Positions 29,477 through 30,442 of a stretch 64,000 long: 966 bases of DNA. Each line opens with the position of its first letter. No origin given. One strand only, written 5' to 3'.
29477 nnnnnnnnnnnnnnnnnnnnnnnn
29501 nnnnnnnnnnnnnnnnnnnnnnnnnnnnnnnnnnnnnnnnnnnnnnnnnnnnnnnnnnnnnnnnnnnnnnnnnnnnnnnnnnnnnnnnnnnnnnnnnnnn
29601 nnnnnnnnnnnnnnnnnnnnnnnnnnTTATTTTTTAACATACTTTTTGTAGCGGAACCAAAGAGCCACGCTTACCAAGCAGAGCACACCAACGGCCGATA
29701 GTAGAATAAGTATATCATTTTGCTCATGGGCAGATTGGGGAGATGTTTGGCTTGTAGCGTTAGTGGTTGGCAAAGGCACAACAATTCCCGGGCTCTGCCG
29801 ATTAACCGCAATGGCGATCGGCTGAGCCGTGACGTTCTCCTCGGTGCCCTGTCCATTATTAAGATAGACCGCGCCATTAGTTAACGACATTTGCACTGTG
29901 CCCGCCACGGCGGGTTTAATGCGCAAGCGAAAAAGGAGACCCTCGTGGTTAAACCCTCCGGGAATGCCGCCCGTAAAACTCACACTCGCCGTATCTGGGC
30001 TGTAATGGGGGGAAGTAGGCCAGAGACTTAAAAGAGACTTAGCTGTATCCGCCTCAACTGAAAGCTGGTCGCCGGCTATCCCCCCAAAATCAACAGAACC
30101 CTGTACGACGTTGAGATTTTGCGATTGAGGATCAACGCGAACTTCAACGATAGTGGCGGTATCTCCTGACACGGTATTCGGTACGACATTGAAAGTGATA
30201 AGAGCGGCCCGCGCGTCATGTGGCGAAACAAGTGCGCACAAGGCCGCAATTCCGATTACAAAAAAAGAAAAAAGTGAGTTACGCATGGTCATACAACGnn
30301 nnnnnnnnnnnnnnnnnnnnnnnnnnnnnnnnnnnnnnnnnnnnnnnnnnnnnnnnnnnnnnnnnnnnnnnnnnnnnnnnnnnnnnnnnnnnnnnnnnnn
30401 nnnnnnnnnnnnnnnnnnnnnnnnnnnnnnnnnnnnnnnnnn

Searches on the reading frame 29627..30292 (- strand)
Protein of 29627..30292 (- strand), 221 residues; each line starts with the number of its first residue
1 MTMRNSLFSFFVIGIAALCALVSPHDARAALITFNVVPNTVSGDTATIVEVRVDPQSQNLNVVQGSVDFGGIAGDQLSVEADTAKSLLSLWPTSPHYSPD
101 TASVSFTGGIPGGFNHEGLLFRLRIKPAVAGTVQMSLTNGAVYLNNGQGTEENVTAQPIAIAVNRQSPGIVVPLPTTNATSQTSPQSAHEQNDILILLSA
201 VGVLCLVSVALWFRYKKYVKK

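Call 14: search_protein_families(library=pfam, proteins=[window:29627-30292:-], max_evalue=0.001)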
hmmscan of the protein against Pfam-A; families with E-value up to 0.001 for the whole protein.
window:29627-30292:- (221 aa): 0 families

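Call 60: search_protein_families(library=pfam, proteins=[window:29627-30292:-], max_evalue=10)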
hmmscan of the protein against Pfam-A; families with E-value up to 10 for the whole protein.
window:29627-30292:- (221 aa): 0 families

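Call 61: search_solved_structures(query=window:29627-30292:-, max_evalue=10)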
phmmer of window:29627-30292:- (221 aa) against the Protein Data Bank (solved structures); distinct sequences matched with E-value up to 10: 8.
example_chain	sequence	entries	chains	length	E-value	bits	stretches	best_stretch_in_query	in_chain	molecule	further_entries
1okq_A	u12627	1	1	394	0.023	17.8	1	91-131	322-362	LAMININ ALPHA 2 CHAIN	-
5ik7_A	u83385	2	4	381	0.041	16.9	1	91-131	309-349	Laminin subunit alpha-2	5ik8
5ik4_A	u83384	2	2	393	0.045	16.8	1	91-131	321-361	Laminin subunit alpha-2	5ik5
1dyk_A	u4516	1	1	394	0.045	16.8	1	91-131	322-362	LAMININ ALPHA 2 CHAIN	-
1qu0_A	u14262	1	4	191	0.075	16.1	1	91-131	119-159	LAMININ ALPHA2 CHAIN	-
2mbr_A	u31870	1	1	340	0.67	13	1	78-109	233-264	URIDINE DIPHOSPHO-N-ACETYLENOLPYRUVYLGLUCOSAMINE REDUCTASE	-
1mbb_A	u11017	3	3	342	0.67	13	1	78-109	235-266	URIDINE DIPHOSPHO-N-ACETYLENOLPYRUVYLGLUCOSAMINE REDUCTASE | UDP-N-acetylenolpyruvoylglucosamine reductase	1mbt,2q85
1uxy_A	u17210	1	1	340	0.69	13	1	78-109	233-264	URIDINE DIPHOSPHO-N-ACETYLENOLPYRUVYLGLUCOSAMINE REDUCTASE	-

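Call 65: find_homologous_proteins(query=window:29627-30292:-, max_evalue=0.001)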
Query window:29627-30292:- (221 aa): 5 proteins with E <= 0.001 among 642 candidates.
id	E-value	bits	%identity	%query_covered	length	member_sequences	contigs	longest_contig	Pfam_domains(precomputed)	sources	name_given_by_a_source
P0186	1.5e-139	481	100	100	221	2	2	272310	-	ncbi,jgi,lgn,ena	-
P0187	2.9e-38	150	44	84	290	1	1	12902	PF24893.1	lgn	-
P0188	5.1e-37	146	36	98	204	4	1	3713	-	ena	-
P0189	3.4e-36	143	47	65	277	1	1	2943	PF24893.1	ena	-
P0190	4.8e-36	143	45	68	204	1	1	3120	-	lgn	-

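Call 66: search_protein_families(library=pfam, proteins=[P0187, P0189, P0188], max_evalue=1)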
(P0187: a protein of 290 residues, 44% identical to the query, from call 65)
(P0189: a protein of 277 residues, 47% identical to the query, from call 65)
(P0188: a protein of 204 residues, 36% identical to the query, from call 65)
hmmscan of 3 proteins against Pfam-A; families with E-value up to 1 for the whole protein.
P0187 (290 aa): 3 families
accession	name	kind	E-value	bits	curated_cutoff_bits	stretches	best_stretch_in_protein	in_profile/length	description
PF24893.1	DUF7743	-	4e-07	30.2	27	1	174-255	2-91/120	Domain of unknown function (DUF7743)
PF01519.22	DUF16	-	0.027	15.4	40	1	40-84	32-76/104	Protein of unknown function DUF16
PF06517.16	Orthopox_A43R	-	0.047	14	27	1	234-286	140-190/195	Orthopoxvirus A43R protein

P0189 (277 aa): 1 family
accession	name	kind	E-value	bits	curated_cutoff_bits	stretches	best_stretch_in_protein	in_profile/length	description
PF24893.1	DUF7743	-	1.1e-05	25.5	27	1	160-243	2-93/120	Domain of unknown function (DUF7743)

P0188 (204 aa): 1 family
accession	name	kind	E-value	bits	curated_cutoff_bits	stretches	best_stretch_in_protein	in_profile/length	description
PF20003.4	fvmX5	-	0.083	13.2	24.2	1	32-60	51-79/187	FtsH ternary system domain X5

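Call 67: list_cluster_members(proteins=[P0186])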
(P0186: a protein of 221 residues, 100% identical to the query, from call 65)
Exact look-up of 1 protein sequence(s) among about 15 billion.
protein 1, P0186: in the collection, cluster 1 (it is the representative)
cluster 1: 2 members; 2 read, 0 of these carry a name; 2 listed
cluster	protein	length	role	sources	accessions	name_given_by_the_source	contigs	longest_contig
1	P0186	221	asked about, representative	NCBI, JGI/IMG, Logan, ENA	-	-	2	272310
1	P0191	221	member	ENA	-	-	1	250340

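Call 70: find_encoding_contigs(protein=P0186, flank=3000, max_places=6)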
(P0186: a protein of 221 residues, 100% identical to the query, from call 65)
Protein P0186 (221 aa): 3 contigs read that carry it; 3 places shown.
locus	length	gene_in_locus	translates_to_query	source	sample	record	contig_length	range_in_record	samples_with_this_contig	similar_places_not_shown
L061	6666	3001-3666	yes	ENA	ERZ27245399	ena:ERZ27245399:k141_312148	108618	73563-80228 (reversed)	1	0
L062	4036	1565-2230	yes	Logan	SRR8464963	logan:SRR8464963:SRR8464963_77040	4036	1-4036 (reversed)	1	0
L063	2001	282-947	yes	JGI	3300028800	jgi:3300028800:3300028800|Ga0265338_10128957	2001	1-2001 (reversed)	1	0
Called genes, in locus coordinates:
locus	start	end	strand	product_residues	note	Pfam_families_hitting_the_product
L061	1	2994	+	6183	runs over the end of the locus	-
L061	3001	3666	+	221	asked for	-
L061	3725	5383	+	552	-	-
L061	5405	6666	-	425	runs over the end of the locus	PF00270:DEAD, PF00271:Helicase_C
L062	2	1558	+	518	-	?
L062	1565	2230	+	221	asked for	-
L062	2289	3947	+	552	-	-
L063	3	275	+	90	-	?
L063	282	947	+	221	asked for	-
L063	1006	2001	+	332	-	?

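Call 93: find_encoding_contigs(protein=P0187, flank=10000, max_places=3)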
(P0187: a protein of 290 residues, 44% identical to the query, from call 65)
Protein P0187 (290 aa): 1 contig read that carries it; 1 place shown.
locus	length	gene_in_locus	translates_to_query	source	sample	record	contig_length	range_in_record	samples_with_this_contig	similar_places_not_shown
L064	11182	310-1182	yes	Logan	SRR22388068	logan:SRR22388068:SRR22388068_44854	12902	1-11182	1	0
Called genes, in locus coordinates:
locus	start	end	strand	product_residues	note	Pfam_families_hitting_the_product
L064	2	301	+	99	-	?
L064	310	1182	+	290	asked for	PF24893:DUF7743 (weak)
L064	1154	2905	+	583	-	-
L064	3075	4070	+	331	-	PF01512:Complex1_51K, PF10589:NADH_4Fe-4S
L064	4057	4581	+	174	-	PF12822:ECF_trnsprt (weak)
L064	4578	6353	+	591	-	PF13510:Fer2_4, PF13237:Fer4_10 (faint), PF00037:Fer4 (weak), PF12838:Fer4_7 (weak), PF02906:Fe_hyd_lg_C, PF02256:Fe_hyd_SSU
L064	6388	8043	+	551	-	PF01558:POR, PF01855:POR_N, PF17147:PFOR_II (weak)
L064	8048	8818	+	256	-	PF02775:TPP_enzyme_C, PF12367:PFO_beta_C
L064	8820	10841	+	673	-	PF02629:CoA_binding, PF13380:CoA_binding_2, PF13607:Succ_CoA_lig, PF19045:Ligase_CoA_2 (weak), PF13549:ATP-grasp_5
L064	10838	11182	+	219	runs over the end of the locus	PF00174:Oxidored_molyb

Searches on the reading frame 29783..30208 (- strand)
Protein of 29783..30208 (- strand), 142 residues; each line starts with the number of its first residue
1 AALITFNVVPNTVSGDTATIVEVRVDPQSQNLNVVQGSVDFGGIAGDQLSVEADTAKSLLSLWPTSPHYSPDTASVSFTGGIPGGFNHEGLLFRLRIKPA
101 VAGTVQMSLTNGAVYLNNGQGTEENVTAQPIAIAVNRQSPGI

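Call 75: predict_structure(alignment_id=A4)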
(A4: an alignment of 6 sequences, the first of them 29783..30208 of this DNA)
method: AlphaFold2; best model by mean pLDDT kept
length: 142 residues; sequences in the alignment: 6
mean_pLDDT: 90.7   pTM: 0.86
mean pLDDT of the five models: 90.7, 87.6, 87.5, 87.0, 72.2
residues with pLDDT >= 90: 106; 70-90: 28; 50-70: 7; < 50: 1
segments of 3 or more residues with pLDDT < 50: none
pLDDT, mean of each block of 10 residues (from residue 1): 94 84 96 97 77 93 95 94 94 94 92 94 93 82 48
secondary structure, 60 per line:
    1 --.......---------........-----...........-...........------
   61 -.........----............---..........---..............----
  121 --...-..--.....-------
elements in order: E3-9 E19-26 E32-42 H44-48 E49-54 E62-70 E75-86 E90-99 E103-116 E123-125 E131-135

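Call 77: fold_search(model_id=the predicted structure, library=pdb)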
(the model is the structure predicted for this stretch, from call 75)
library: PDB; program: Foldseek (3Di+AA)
matches with E <= 10: 1461; with E <= 0.001: 49
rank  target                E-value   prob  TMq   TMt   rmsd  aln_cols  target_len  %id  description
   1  6kgf_C                6.7e-06  1.00  0.64  0.62   6.3       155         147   15  Crystal structure of CaDoc0917(R16D)-CaCohA2 complex at pH 8.2 (released 2020-07-08)
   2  6kge_A                7.8e-06  1.00  0.68  0.68   4.0       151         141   14  Crystal structure of CaDoc0917(R16D)-CaCohA2 complex at pH 5.5 (released 2020-07-08)
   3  2vn5_C                8.7e-06  1.00  0.68  0.66   3.6       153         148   14  The Clostridium cellulolyticum dockerin displays a dual binding mode for its cohesin partner (released 2008-05-20)
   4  6kgc_A                1.4e-05  1.00  0.69  0.68   3.6       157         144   15  Crystal structure of CaDoc0917(R49D)-CaCohA2 complex at pH 5.4 (released 2020-07-08)
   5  2vo8                  1.7e-05  1.00  0.66  0.69   4.3       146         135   10  Cohesin module from Clostridium perfringens ATCC13124 family 33 glycoside hydrolase. (released 2008-09-02)
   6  6kgf_A                1.8e-05  1.00  0.67  0.66   4.0       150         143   15  Crystal structure of CaDoc0917(R16D)-CaCohA2 complex at pH 8.2 (released 2020-07-08)
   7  3ghp_A                1.8e-05  1.00  0.61  0.47   7.5       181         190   12  Structure of the second type II cohesin module from the adaptor ScaA scaffoldin of Acetivibrio cellulolyticus (includi (released 2009-06-23)
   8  4u3s_A                1.8e-05  1.00  0.53  0.46   6.4       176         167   12  Crystal structure of Coh3ScaB-XDoc_M1ScaA complex: A N-terminal interface mutant of type II Cohesin-X-Dockerin complex (released 2015-07-29)
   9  1g1k_A                1.9e-05  1.00  0.69  0.69   3.9       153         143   14  COHESIN MODULE FROM THE CELLULOSOME OF CLOSTRIDIUM CELLULOLYTICUM (released 2000-11-22)
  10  5lxv_A                2.2e-05  1.00  0.68  0.57   4.7       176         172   11  Crystal structure of Ruminococcus flavefaciens scaffoldin C cohesin in complex with a dockerin from an uncharacterized (released 2016-10-19)
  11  2jh2_A                2.6e-05  1.00  0.63  0.67   4.1       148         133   11  X-ray crystal structure of a cohesin-like module from Clostridium perfringens (released 2007-11-06)
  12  5m0y_A                2.9e-05  1.00  0.62  0.52   5.9       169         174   12  Crystal Structure of the CohScaA-XDocCipB type II complex from Clostridium thermocellum at 1.5Angstrom resolution (released 2017-09-06)
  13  6kgd_A                3.0e-05  1.00  0.69  0.67   3.8       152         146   15  Crystal structure of CaDoc0917(R49D)-CaCohA2 complex at pH 8.0 (released 2020-07-08)
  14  2xdh                  3.9e-05  1.00  0.68  0.70   4.4       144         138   12  Non-cellulosomal cohesin from the hyperthermophilic archaeon Archaeoglobus fulgidus (released 2010-05-26)
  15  4fl4_B                5.1e-05  1.00  0.54  0.48   6.6       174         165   12  Scaffoldin conformation and dynamics revealed by a ternary complex from the Clostridium thermocellum cellulosome (released 2012-06-27)
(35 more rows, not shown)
